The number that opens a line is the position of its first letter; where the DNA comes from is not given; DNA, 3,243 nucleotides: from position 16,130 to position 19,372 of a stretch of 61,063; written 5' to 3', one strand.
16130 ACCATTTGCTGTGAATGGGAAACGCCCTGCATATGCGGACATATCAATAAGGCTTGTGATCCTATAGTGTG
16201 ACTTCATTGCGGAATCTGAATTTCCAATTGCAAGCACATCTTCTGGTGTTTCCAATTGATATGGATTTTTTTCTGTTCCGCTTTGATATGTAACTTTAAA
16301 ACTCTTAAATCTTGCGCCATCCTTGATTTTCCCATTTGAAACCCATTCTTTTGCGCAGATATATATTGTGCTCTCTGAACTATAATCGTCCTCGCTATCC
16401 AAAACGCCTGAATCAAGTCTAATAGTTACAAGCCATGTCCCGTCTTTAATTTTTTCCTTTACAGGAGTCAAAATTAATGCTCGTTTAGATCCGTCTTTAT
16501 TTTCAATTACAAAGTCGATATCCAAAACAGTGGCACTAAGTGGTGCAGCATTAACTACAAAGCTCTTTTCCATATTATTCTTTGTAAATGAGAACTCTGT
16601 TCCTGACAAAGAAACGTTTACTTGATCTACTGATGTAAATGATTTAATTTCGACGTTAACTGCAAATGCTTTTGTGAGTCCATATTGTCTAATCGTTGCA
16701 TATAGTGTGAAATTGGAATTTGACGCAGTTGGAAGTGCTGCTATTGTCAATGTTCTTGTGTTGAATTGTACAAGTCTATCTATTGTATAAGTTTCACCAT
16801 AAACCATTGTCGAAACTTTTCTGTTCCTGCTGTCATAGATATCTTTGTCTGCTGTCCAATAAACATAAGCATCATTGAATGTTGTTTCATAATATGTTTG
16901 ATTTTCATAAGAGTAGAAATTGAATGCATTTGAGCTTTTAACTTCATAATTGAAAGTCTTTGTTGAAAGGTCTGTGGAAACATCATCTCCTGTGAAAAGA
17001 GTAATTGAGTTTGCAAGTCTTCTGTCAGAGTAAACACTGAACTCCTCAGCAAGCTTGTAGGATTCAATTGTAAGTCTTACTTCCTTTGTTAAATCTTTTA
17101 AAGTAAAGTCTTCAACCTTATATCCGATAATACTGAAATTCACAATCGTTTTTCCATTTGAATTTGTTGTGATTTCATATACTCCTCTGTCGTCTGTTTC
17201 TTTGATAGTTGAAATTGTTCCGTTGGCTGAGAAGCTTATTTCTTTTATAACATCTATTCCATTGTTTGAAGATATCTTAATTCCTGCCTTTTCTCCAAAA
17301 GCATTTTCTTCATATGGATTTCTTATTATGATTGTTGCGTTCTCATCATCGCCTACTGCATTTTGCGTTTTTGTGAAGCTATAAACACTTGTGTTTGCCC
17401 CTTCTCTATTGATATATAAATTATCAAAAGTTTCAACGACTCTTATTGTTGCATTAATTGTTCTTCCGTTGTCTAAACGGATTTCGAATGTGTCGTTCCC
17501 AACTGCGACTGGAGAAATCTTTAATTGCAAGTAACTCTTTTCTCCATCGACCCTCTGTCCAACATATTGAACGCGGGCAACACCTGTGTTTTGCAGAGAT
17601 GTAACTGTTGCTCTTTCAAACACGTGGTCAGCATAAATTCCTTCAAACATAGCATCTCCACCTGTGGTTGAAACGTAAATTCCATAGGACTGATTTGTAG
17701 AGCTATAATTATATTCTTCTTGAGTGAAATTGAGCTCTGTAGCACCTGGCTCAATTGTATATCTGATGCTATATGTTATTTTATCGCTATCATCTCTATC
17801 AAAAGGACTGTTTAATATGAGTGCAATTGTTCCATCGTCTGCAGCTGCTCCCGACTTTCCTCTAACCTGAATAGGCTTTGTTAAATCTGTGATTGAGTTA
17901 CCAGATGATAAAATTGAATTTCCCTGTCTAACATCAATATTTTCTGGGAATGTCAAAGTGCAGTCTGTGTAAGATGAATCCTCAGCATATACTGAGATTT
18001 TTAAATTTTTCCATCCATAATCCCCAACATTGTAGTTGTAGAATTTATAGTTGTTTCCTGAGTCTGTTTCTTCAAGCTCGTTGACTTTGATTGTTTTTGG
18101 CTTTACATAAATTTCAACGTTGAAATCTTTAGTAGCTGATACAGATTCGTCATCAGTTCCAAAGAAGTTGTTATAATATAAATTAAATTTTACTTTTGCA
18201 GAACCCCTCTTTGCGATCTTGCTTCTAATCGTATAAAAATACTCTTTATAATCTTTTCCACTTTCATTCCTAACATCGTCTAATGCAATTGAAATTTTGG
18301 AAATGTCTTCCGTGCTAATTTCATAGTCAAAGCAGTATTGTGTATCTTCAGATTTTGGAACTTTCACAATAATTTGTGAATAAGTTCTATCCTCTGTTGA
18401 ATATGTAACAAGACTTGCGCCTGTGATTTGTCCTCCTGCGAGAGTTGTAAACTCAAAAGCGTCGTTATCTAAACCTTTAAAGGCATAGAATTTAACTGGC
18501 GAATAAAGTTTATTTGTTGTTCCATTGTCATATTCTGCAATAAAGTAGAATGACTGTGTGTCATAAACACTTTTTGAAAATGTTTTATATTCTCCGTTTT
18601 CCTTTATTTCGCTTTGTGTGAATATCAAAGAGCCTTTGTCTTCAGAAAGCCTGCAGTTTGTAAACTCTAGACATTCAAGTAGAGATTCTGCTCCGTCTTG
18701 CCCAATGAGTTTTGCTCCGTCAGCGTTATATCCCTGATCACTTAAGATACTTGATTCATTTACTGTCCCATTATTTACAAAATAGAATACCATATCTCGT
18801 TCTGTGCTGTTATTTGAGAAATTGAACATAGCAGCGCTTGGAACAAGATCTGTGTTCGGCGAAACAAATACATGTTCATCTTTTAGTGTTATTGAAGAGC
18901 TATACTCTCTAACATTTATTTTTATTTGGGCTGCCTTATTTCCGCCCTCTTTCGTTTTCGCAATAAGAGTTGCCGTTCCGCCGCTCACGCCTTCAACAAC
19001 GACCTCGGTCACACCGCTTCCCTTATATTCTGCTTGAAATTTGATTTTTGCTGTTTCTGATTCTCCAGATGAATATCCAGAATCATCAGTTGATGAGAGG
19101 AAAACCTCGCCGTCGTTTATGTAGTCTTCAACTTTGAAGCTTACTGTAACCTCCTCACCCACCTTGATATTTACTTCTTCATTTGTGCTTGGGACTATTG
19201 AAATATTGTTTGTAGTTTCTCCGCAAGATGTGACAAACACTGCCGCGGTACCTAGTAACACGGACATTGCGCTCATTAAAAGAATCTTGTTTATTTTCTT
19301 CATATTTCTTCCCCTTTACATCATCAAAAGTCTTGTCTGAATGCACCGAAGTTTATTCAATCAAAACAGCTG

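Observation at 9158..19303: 3381-aa GLUG lipoprotein occupying the position normally held by rplJ-rplL upstream of rpoB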

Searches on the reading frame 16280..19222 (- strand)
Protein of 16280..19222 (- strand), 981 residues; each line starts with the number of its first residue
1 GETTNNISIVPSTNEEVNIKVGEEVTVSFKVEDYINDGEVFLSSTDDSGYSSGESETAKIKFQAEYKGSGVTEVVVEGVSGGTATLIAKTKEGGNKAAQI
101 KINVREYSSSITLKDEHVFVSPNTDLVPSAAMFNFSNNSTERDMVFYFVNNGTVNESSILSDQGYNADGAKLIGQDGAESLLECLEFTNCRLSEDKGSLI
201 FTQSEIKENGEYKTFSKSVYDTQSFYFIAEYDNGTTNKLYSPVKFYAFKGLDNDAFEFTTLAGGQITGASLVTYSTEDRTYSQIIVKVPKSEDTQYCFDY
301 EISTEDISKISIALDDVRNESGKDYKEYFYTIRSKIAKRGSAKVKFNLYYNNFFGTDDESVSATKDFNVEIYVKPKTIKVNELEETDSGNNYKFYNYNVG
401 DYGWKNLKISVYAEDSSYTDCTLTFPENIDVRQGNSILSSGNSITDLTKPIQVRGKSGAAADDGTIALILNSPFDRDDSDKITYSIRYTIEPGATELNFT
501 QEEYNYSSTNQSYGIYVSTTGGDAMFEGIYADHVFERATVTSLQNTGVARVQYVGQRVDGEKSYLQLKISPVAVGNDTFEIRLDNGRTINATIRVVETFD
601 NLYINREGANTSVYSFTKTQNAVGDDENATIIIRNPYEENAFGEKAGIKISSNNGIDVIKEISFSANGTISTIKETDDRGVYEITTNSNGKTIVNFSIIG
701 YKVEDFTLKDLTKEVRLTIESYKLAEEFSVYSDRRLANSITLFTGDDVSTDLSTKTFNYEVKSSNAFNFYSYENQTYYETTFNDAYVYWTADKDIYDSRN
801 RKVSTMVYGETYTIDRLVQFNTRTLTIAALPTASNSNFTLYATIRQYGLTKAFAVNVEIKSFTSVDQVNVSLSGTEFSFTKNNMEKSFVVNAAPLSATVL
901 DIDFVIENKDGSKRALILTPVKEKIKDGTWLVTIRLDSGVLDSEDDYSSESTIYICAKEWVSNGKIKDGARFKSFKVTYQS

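Call 48: search_solved_structures(query=A2, max_evalue=5)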
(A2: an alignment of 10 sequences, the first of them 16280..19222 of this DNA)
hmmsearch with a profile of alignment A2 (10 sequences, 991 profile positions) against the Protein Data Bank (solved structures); distinct sequences matched with E-value up to 5: 5.
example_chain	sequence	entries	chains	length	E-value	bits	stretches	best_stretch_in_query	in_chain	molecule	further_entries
2mh4_A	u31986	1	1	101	0.071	14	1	651-711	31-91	LigB-like protein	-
7quz_AAA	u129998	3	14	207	0.16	12.9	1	49-102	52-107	Beta-1,3-glucanase bglH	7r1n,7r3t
2e12_A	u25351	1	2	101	1.5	9.7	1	574-616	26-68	Hypothetical protein XCC3642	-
7thx_1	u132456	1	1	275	1.9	9.3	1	27-91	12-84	Capsid protein VP1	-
9vgj_A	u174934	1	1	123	2.6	8.8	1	15-102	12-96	AlBeta86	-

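Call 75: predict_structure(alignment_id=A2)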
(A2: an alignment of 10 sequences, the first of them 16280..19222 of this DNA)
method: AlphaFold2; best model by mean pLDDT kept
length: 981 residues; sequences in the alignment: 10
mean_pLDDT: 85.3   pTM: 0.45
mean pLDDT of the five models: 85.3, 84.7, 84.4, 84.1, 82.5
residues with pLDDT >= 90: 298; 70-90: 625; 50-70: 55; < 50: 3
segments of 3 or more residues with pLDDT < 50: 1-3
pLDDT, mean of each block of 10 residues (from residue 1): 59 80 87 72 70 66 81 86 83 69 88 87 92 87 91 84 88 86 93 92 79 88 91 81 91 86 84 76 88 78 89 86 83 86 91 86 91 85 86 87 87 78 90 88 85 88 90 77 89 90 85 88 90 88 87 90 92 91 91 91 84 86 89 79 87 88 87 88 90 92 88 92 84 84 80 88 79 86 89 90 91 92 92 84 84 88 83 79 81 81 87 83 80 85 83 88 80 86 63
secondary structure, 60 per line:
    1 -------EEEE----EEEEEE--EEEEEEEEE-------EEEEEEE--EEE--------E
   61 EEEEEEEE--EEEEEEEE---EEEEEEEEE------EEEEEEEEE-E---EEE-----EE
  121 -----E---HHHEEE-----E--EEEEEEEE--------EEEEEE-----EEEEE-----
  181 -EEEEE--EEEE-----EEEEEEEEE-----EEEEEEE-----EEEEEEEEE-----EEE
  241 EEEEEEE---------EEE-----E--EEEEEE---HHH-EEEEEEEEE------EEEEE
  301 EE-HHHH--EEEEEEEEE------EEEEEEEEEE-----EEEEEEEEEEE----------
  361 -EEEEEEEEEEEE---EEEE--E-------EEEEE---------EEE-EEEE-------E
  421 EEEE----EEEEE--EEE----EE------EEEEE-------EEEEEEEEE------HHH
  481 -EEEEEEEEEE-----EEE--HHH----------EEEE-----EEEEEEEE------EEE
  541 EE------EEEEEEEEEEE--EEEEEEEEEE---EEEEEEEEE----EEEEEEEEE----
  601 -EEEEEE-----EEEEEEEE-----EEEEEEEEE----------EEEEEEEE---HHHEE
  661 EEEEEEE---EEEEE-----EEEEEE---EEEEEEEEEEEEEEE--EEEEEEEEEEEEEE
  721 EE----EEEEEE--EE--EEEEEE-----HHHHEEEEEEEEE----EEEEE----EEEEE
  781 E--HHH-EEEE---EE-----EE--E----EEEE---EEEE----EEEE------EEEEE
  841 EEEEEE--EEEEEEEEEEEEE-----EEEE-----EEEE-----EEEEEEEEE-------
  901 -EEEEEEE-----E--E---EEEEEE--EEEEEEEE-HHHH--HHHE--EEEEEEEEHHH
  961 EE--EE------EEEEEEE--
elements in order (helices of 4 or more, strands of 3 or more residues): E8-11 E16-21 E24-32 E40-46 E49-51 E60-68 E71-78 E82-90 E97-105 E111-113 E133-135 E144-151 E160-165 E171-175 E182-186 E189-192 E198-206 E212-218 E224-232 E238-247 E257-259 E268-273 E281-289 E296-302 H304-307 E310-318 E325-334 E340-350 E362-373 E377-380 E391-395 E405-407 E409-412 E420-424 E429-433 E436-438 E451-455 E463-471 E482-491 E497-499 E515-518 E524-531 E538-542 E549-559 E562-571 E575-583 E588-596 E602-607 E613-620 E626-634 E645-652 E659-667 E671-675 E681-686 E690-704 E707-722 E727-732 E739-744 H750-753 E754-762 E767-771 E776-781 E788-791 E811-814 E818-821 E826-829 E836-846 E849-861 E867-870 E876-879 E885-893 E902-908 E921-926 E929-936 H938-941 E950-957 E973-979

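Call 78: fold_search(model_id=the predicted structure, library=pdb)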
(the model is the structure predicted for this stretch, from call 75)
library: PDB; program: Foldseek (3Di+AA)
matches with E <= 10: 1965; with E <= 0.001: 217
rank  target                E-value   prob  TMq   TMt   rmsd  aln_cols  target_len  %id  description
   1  7r5k_10               2.0e-24  1.00  0.18  0.12  62.3      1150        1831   10  Human nuclear pore complex (constricted) (released 2022-06-22)
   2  7sqc_O0               9.2e-23  1.00  0.15  0.14  61.5      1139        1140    9  Ciliary C1 central pair apparatus isolated from Chlamydomonas reinhardtii (released 2022-04-13)
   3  9ijj_O                1.5e-22  1.00  0.13  0.10  79.6      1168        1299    9  In situ structure of the central apparatus in mouse sperm axoneme. (released 2025-06-04)
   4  9hcj_10               3.7e-22  1.00  0.12  0.08  54.9      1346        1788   10  D. discoideum nuclear pore complex (released 2024-12-25)
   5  9ijj_h                1.8e-20  1.00  0.15  0.11  41.4      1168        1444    9  In situ structure of the central apparatus in mouse sperm axoneme. (released 2025-06-04)
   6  9ijj_4H               1.6e-19  1.00  0.13  0.05  84.1      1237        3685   10  In situ structure of the central apparatus in mouse sperm axoneme. (released 2025-06-04)
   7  9ijj_4I               2.0e-19  1.00  0.13  0.06  65.6      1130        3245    9  In situ structure of the central apparatus in mouse sperm axoneme. (released 2025-06-04)
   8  9ijj_C                2.9e-19  1.00  0.14  0.14  50.7       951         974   10  In situ structure of the central apparatus in mouse sperm axoneme. (released 2025-06-04)
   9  7som_D                6.3e-17  1.00  0.17  0.13  35.5      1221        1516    8  Ciliary C2 central pair apparatus isolated from Chlamydomonas reinhardtii (released 2022-04-13)
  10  7sqc_2B               7.1e-16  1.00  0.12  0.15  59.3       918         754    8  Ciliary C1 central pair apparatus isolated from Chlamydomonas reinhardtii (released 2022-04-13)
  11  9ijj_4A               5.8e-15  1.00  0.13  0.06  39.0      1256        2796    8  In situ structure of the central apparatus in mouse sperm axoneme. (released 2025-06-04)
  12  9ijj_4J               1.2e-14  1.00  0.13  0.15  47.1       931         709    9  In situ structure of the central apparatus in mouse sperm axoneme. (released 2025-06-04)
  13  9g93_A                7.8e-14  1.00  0.14  0.18  41.2       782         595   10  CryoET structure of the in vitro grown Bacillus anthracis Sap S-layer (released 2024-12-18)
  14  7s63_A                1.2e-13  1.00  0.12  0.09  50.4      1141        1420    7  Native-form oocyte/egg Alpha-2-Macroglobulin (A2Moo) tetramer (released 2022-01-05)
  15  4aq1_C                2.6e-13  1.00  0.10  0.13  45.6       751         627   11  Structure of the SbsB S-layer protein of Geobacillus stearothermophilus PV72p2 in complex with nanobody KB6 (released 2012-06-13)
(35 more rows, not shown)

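Call 90: search_protein_representatives(alignment_id=A2)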
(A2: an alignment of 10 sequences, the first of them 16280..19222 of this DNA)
Query: 10 sequences, 991 profile positions. Proteins with E-value up to 0.001 (for the whole library): 214; up to 1e-10: 125; up to 1e-30: 95. The best 150 are listed.
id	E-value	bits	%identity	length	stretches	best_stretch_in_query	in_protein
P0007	0.0e+00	1281.3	-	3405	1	1-991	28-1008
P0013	0.0e+00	1275.0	-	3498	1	1-991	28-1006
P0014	0.0e+00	1230.1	-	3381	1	1-991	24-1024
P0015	0.0e+00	1131.9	-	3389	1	1-991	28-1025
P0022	0.0e+00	1076.0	-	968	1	1-948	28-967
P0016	0.0e+00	1032.0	-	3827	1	2-991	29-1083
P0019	1.1e-288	976.7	-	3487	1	2-991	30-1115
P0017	6.4e-286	967.6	-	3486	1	2-991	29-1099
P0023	4.2e-264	895.3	-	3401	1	1-991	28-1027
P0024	2.4e-214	730.6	-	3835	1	1-991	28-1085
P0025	2.4e-198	677.7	-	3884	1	25-991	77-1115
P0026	1.2e-196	672.1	-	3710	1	2-991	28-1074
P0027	5.1e-190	650.1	-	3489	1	2-991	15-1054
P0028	3.3e-187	640.8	-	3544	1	3-991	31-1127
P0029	8.9e-186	636.1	-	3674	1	3-991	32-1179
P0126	3.4e-16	74.7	-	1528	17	73-102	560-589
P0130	1.1e-13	66.4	-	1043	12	47-141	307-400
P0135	5.0e-12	60.9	-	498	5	75-119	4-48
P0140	4.2e-10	54.5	-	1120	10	73-101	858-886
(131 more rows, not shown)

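Call 91: search_protein_families(library=pfam, proteins=[P0126, P0135, P0140, P0130], max_evalue=0.0001)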
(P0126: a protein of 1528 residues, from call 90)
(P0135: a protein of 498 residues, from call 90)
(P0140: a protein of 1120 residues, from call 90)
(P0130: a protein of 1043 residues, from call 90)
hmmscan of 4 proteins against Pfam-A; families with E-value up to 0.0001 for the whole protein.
P0126 (1528 aa): 4 families
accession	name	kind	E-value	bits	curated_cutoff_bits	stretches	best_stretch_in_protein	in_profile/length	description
PF02368.24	Big_2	-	2.1e-261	845.2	22.8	17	1018-1096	1-79/79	Bacterial Ig-like domain (group 2)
PF22359.2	Big-like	-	4.7e-65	216.1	27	3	797-844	2-47/48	Bacterial Ig-like domain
PF21461.3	HL_N-beta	-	1.5e-15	57.2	27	0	102-137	19-53/57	Hyaluronate lyase, N-terminal beta-sheet domain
PF21764.3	Invasin_D4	-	5.4e-07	30.5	27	0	1128-1172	30-73/88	Invasin, domain 4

P0135 (498 aa): 2 families
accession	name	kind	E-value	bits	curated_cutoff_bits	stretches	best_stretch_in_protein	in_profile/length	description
PF02368.24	Big_2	-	1.5e-38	131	22.8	3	34-114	2-77/79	Bacterial Ig-like domain (group 2)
PF13620.12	CarboxypepD_reg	-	1.2e-05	25.9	32.3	0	432-482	21-72/82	Carboxypeptidase regulatory-like domain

P0140 (1120 aa): 6 families
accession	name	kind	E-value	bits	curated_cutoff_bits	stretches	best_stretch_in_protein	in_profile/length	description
PF02368.24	Big_2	-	4.2e-180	584.6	22.8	10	210-286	1-77/79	Bacterial Ig-like domain (group 2)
PF22359.2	Big-like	-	1.1e-56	189.2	27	6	498-544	3-47/48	Bacterial Ig-like domain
PF13306.12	LRR_5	-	4e-22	78.9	27.7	1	983-1093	13-121/127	BspA type Leucine rich repeat region (6 copies)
PF21461.3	HL_N-beta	-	2.5e-20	72.4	27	0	165-197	19-50/57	Hyaluronate lyase, N-terminal beta-sheet domain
PF21764.3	Invasin_D4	-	4.8e-20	72.3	27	0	652-697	26-73/88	Invasin, domain 4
PF13629.12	T2SS-T3SS_pil_N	-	1.6e-10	40.9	23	0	171-205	38-72/72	Pilus formation protein N terminal region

P0130 (1043 aa): 11 families
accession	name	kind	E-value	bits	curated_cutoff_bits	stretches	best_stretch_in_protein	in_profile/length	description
PF02368.24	Big_2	-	2.9e-192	623.6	22.8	12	283-360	1-79/79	Bacterial Ig-like domain (group 2)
PF21461.3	HL_N-beta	-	2.9e-56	187.5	27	3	150-188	13-50/57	Hyaluronate lyase, N-terminal beta-sheet domain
PF21764.3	Invasin_D4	-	1.3e-28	99.8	27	0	706-764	17-76/88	Invasin, domain 4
PF04053.20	B-prop_COPA_B_2nd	-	2.2e-11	44.2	57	0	704-783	126-200/248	COPA/B second beta-propeller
PF22359.2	Big-like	-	1.8e-09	38.1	27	0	900-944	5-48/48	Bacterial Ig-like domain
PF23197.1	IG_AIR9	-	2.1e-07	31.1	27.5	0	296-354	11-64/87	AIR9 A9 domain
PF19410.4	DUF5980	-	2.9e-07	31.2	27.1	0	320-365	49-94/97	Family of unknown function (DUF5980)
PF13629.12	T2SS-T3SS_pil_N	-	1.2e-06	28.5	23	0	335-363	44-72/72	Pilus formation protein N terminal region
PF09643.15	YopX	-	1.2e-05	25.8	22.4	0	371-419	57-105/128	YopX protein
PF07523.18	Big_3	-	6.6e-05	23.5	21.2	0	127-195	6-68/68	Bacterial Ig-like domain (group 3)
PF17790.7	MG1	-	7.6e-05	23.4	23.6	0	840-895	20-74/101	Macroglobulin domain MG1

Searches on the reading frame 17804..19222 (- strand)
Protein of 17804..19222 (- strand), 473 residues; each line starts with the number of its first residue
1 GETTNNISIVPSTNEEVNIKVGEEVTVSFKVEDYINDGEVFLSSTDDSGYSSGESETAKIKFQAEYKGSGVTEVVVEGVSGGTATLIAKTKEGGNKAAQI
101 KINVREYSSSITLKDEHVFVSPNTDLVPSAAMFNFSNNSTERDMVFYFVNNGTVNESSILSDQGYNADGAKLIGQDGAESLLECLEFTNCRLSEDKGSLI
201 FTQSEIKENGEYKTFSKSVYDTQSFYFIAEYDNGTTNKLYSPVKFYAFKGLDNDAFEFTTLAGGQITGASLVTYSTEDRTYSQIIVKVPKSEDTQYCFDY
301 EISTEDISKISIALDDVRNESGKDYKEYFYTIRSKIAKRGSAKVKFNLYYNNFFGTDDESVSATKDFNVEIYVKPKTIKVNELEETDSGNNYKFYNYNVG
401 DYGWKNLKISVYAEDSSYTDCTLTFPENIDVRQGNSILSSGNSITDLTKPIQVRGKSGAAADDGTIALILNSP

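Call 31: search_protein_families(library=pfam, proteins=[window:17804-19222:-], max_evalue=1)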
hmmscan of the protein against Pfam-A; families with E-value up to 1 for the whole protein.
window:17804-19222:- (473 aa): 1 family
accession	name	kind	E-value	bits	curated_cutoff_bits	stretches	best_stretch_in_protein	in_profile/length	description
PF22067.2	Cep192_D3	-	0.12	13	27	0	91-126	26-61/99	Cep192 domain 3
